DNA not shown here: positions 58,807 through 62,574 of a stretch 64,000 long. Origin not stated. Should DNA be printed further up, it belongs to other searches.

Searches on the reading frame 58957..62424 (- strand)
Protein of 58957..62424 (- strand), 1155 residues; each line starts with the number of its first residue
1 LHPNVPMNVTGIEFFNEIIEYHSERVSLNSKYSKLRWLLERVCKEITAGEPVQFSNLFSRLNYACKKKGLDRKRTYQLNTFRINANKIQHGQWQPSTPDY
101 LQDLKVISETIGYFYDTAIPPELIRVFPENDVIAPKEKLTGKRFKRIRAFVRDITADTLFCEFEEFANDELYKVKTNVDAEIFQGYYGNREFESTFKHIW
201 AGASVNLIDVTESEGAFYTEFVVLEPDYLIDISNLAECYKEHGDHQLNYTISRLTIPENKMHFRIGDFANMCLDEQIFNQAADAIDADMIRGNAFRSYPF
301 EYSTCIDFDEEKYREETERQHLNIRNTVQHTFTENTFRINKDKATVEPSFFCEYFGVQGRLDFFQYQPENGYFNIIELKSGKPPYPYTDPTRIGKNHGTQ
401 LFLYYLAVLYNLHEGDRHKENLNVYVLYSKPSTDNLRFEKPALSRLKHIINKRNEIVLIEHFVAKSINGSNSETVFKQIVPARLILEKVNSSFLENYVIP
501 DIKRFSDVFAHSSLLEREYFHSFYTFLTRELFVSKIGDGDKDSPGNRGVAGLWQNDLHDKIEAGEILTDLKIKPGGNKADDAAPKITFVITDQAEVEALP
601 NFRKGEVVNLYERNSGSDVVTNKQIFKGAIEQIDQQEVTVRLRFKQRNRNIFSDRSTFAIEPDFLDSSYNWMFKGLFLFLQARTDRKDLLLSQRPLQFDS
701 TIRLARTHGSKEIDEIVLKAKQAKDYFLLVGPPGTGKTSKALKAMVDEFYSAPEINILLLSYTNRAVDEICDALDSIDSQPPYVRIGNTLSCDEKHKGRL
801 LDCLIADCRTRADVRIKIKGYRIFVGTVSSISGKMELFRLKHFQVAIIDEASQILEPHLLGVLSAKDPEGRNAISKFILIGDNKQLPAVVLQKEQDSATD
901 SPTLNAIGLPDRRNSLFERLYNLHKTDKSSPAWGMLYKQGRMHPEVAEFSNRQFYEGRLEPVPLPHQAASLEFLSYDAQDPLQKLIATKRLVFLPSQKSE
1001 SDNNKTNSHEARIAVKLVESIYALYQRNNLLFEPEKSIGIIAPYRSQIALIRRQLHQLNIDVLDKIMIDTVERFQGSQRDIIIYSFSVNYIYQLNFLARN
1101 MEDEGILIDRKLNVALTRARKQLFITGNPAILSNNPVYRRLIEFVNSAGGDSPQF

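Call 88: search_protein_families(library=pfam, proteins=[window:58957-62424:-], max_evalue=0.00001)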
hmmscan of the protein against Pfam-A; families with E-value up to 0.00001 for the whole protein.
window:58957-62424:- (1155 aa): 5 families
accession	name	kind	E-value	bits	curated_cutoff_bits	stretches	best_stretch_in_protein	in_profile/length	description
PF13087.12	AAA_12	-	8.4e-37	127.1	27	1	914-1129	3-194/195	AAA domain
PF13086.12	AAA_11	-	2.7e-21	76.9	27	2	818-892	190-256/257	AAA domain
PF13245.12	AAA_19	-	9.8e-09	35.9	25.1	1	719-889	6-132/134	AAA domain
PF13604.12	AAA_30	-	9.1e-08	32.5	27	1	723-889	17-131/191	AAA domain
PF04851.21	ResIII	-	1e-06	29.2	22.5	0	711-851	10-134/164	Type III restriction enzyme, res subunit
